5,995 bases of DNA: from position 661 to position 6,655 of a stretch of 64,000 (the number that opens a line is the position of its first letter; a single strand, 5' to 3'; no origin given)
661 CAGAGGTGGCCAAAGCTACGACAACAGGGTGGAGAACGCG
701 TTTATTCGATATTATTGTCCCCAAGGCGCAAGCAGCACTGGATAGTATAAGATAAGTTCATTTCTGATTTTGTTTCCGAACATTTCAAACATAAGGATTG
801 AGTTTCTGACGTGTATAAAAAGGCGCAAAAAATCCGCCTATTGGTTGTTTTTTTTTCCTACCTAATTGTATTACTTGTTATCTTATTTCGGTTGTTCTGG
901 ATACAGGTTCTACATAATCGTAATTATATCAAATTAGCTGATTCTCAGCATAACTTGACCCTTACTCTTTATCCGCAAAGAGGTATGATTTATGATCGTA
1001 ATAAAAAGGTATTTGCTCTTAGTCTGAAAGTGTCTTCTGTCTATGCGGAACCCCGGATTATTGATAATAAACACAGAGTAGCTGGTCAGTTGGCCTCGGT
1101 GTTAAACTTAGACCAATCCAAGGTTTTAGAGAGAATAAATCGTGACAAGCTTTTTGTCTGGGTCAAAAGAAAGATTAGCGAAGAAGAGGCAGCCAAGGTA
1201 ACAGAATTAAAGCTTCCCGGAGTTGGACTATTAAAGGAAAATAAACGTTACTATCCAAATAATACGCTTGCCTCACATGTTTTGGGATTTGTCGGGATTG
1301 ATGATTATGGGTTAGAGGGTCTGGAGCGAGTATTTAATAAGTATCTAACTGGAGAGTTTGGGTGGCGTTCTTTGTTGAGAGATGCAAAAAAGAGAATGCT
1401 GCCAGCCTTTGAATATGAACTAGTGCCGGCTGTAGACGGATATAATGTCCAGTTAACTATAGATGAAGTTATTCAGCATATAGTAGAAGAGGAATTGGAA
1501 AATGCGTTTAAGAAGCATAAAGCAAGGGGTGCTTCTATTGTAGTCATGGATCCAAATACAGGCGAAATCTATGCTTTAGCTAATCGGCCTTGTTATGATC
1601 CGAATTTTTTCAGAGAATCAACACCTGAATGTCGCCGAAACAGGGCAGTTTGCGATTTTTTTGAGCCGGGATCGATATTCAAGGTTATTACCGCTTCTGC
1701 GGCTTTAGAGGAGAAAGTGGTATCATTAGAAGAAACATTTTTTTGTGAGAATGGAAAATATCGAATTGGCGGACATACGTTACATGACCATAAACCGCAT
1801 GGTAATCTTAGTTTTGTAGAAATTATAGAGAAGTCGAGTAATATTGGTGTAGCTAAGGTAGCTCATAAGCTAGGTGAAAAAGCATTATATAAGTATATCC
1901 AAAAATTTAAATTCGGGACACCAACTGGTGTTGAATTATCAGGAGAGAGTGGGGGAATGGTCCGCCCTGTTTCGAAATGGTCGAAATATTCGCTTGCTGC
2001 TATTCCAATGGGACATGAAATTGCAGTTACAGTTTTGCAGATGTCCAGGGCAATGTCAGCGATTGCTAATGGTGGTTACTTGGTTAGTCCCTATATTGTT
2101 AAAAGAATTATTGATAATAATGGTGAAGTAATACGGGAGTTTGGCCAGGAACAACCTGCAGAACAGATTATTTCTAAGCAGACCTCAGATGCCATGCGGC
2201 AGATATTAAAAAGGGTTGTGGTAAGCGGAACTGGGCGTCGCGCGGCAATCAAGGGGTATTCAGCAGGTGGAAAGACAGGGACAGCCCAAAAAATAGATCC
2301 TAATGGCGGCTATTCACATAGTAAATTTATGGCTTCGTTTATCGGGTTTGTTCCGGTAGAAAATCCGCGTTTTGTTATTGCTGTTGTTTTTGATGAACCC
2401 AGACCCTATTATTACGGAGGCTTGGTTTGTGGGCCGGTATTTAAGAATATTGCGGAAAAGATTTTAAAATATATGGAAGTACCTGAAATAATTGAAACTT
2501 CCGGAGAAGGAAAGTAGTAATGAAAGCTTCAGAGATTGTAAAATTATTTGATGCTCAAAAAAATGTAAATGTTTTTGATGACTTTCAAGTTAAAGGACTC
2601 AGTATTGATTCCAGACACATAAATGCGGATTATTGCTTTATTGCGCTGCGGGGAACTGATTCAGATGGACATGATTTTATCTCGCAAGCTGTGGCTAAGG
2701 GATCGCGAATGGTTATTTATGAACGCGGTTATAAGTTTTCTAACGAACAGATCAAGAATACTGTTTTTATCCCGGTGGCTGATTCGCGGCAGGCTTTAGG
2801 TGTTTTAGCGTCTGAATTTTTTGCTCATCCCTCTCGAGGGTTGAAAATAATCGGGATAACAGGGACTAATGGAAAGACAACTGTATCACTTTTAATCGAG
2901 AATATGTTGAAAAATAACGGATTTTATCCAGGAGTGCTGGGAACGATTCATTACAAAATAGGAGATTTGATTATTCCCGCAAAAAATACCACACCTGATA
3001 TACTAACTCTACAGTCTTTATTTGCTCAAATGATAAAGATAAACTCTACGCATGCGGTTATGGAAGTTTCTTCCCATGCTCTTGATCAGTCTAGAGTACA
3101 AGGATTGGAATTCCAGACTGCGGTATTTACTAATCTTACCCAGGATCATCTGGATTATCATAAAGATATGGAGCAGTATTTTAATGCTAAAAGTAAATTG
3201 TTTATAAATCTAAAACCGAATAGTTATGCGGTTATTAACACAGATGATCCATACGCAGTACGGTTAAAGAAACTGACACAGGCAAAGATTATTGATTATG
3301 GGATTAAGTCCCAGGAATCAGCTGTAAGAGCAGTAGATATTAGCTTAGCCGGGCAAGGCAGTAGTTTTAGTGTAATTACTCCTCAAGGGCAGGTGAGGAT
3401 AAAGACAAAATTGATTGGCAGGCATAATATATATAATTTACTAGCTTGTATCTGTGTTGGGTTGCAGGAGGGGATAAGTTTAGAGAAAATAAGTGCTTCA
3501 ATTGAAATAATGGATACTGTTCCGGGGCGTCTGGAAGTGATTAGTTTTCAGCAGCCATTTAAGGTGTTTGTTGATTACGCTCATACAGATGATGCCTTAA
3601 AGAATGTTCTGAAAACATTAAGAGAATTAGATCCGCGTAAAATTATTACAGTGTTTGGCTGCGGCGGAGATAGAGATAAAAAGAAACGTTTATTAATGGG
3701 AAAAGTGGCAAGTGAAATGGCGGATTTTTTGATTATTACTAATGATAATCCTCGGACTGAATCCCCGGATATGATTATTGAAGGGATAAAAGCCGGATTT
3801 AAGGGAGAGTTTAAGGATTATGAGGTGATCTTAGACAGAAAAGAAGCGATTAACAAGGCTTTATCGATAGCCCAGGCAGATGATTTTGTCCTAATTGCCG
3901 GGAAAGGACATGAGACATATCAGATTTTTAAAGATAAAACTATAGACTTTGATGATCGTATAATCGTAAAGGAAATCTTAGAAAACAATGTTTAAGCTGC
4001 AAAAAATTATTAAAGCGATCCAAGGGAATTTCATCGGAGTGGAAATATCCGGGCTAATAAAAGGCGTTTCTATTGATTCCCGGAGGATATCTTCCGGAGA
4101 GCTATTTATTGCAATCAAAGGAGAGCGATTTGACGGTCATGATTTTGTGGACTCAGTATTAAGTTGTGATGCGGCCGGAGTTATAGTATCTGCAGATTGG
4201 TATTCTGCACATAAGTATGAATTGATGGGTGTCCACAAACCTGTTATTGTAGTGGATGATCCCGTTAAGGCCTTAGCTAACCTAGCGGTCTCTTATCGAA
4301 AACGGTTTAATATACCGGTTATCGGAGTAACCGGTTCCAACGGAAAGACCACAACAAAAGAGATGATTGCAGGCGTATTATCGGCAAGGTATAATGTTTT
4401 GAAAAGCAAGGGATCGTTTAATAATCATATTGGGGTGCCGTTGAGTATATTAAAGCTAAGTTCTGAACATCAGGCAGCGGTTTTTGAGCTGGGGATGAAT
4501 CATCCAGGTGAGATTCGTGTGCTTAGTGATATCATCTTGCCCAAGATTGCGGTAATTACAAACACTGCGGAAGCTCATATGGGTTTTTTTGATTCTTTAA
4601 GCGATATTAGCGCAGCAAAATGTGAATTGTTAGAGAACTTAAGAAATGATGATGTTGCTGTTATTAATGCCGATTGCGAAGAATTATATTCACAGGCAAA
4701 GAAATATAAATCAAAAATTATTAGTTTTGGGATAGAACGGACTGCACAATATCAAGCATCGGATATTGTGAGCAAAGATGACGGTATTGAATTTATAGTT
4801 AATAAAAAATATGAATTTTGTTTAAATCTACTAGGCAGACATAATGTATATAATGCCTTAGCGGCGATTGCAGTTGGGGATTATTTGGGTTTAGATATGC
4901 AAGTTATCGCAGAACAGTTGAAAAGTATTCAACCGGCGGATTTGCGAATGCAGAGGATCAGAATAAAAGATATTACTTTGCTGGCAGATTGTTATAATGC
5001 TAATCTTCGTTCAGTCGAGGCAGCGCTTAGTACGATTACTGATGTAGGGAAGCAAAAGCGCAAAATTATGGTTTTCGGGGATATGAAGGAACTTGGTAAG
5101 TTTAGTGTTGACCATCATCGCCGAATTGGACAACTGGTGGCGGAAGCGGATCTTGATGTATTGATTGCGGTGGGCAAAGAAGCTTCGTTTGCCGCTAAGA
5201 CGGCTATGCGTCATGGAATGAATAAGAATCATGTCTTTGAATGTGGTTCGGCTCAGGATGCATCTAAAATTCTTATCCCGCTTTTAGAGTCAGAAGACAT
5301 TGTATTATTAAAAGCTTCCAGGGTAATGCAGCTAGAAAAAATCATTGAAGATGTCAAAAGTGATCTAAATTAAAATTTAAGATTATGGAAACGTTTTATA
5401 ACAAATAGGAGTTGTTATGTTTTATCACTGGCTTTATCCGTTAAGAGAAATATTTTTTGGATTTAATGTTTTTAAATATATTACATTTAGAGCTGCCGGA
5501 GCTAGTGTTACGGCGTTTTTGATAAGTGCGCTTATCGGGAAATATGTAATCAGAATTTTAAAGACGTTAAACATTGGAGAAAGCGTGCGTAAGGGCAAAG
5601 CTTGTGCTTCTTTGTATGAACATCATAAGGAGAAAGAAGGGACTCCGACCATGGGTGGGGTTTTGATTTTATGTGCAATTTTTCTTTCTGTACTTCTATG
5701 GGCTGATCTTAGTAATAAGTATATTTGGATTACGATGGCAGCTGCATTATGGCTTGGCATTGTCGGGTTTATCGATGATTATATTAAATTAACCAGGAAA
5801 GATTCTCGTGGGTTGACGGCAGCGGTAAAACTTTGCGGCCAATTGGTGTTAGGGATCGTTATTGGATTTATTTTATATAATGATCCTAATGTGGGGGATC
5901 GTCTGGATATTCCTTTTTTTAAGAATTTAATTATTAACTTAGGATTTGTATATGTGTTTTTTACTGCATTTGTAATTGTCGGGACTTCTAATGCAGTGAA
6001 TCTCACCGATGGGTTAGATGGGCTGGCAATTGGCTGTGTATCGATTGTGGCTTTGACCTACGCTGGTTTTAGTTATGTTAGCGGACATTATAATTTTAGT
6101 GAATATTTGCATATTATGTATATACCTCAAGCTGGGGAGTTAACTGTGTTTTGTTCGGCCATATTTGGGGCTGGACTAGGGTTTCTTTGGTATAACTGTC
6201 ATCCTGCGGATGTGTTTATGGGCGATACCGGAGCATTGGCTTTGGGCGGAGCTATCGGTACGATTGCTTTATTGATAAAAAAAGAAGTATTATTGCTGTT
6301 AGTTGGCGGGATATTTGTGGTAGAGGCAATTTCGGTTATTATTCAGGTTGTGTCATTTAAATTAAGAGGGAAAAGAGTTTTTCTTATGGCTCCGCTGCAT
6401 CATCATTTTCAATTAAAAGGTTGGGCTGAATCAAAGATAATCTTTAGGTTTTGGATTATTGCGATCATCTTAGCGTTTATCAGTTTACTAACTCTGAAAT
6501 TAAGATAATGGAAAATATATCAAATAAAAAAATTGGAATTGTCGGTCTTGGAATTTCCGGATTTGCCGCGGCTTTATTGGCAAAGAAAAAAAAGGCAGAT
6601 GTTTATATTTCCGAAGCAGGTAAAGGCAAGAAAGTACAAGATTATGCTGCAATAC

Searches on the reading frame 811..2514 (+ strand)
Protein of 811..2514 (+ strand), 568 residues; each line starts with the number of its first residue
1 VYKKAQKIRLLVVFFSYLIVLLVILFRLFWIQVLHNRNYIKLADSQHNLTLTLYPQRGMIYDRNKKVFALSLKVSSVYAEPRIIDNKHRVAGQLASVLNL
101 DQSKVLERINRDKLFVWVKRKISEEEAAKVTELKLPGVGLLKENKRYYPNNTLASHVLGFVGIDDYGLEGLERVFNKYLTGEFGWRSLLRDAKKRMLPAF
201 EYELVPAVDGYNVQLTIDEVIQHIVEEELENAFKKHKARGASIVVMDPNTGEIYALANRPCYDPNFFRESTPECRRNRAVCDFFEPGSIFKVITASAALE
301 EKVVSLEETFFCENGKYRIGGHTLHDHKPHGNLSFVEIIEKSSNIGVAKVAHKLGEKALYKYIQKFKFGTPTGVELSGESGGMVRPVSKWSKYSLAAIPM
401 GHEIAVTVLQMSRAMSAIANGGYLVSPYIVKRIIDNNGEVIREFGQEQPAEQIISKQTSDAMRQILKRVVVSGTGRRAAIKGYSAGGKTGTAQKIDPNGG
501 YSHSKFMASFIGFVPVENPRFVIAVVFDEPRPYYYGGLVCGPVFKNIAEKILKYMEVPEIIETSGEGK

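Call 66: search_protein_families(library=pfam, proteins=[window:811-2514:+], max_evalue=1e-8)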
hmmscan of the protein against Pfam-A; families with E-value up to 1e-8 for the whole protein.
window:811-2514:+ (568 aa): 2 families
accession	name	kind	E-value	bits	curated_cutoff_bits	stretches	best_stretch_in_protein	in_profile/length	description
PF00905.27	Transpeptidase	-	1e-81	274.9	22.1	1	242-548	2-298/299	Penicillin binding protein transpeptidase domain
PF03717.20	PBP_dimer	-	9.8e-22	78.7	24.4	1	53-197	2-176/180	Penicillin-binding Protein dimerisation domain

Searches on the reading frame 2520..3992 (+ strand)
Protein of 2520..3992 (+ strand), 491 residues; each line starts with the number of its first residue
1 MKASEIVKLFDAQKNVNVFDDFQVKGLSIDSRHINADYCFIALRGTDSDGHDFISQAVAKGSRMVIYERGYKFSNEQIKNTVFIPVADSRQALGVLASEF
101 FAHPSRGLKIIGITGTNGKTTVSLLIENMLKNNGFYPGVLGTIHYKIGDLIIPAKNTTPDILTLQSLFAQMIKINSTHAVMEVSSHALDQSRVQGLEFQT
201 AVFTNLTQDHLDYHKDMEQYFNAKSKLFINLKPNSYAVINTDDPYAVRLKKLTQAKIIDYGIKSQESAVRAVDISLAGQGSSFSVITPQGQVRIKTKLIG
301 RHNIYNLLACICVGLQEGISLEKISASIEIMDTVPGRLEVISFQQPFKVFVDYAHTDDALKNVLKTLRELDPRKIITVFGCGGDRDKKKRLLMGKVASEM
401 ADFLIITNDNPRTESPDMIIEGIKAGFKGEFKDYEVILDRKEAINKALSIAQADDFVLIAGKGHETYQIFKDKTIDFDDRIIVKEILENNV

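Call 66: search_protein_families(library=pfam, proteins=[window:2520-3992:+], max_evalue=1e-8)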
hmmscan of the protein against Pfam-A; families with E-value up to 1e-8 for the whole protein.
window:2520-3992:+ (491 aa): 3 families
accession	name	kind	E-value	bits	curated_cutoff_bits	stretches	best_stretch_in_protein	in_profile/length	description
PF08245.18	Mur_ligase_M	-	8.3e-62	209.1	24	1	113-313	1-199/200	Mur ligase middle domain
PF02875.26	Mur_ligase_C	-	6.9e-36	124.3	28.4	1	336-463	1-127/127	Mur ligase, glutamate ligase domain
PF01225.30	Mur_ligase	-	5e-10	40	21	1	24-100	2-94/95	Mur ligase family, catalytic domain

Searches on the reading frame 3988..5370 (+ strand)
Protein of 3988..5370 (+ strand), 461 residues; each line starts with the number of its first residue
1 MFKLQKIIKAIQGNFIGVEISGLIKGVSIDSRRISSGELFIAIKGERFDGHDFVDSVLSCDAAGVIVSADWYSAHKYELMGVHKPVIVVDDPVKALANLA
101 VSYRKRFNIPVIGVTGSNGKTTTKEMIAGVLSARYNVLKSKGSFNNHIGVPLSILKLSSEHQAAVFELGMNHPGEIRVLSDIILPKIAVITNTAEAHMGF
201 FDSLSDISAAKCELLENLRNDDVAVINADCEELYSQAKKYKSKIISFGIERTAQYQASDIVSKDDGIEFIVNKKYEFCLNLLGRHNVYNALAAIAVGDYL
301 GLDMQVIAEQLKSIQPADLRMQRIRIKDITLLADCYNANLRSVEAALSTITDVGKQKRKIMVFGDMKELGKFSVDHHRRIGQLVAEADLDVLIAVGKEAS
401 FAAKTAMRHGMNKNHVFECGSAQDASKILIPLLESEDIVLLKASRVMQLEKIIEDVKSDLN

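Call 66: search_protein_families(library=pfam, proteins=[window:3988-5370:+], max_evalue=1e-8)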
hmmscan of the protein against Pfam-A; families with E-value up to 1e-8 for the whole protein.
window:3988-5370:+ (461 aa): 3 families
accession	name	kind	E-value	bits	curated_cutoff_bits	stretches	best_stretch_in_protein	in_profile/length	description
PF08245.18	Mur_ligase_M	-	1.6e-53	182.1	24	1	114-296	1-199/200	Mur ligase middle domain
PF02875.26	Mur_ligase_C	-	3.1e-19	70.5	28.4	1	320-445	2-127/127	Mur ligase, glutamate ligase domain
PF01225.30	Mur_ligase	-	3.4e-12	47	21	1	24-103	2-94/95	Mur ligase family, catalytic domain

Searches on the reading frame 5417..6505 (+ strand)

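Call 66: search_protein_families(library=pfam, proteins=[window:5417-6505:+], max_evalue=1e-8)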
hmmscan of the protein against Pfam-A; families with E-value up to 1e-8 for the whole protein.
window:5417-6505:+ (363 aa): 1 family
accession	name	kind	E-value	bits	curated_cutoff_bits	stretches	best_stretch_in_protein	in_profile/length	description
PF00953.26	Glycos_transf_4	-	4.3e-32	111.8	27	1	104-286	2-158/160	Glycosyl transferase family 4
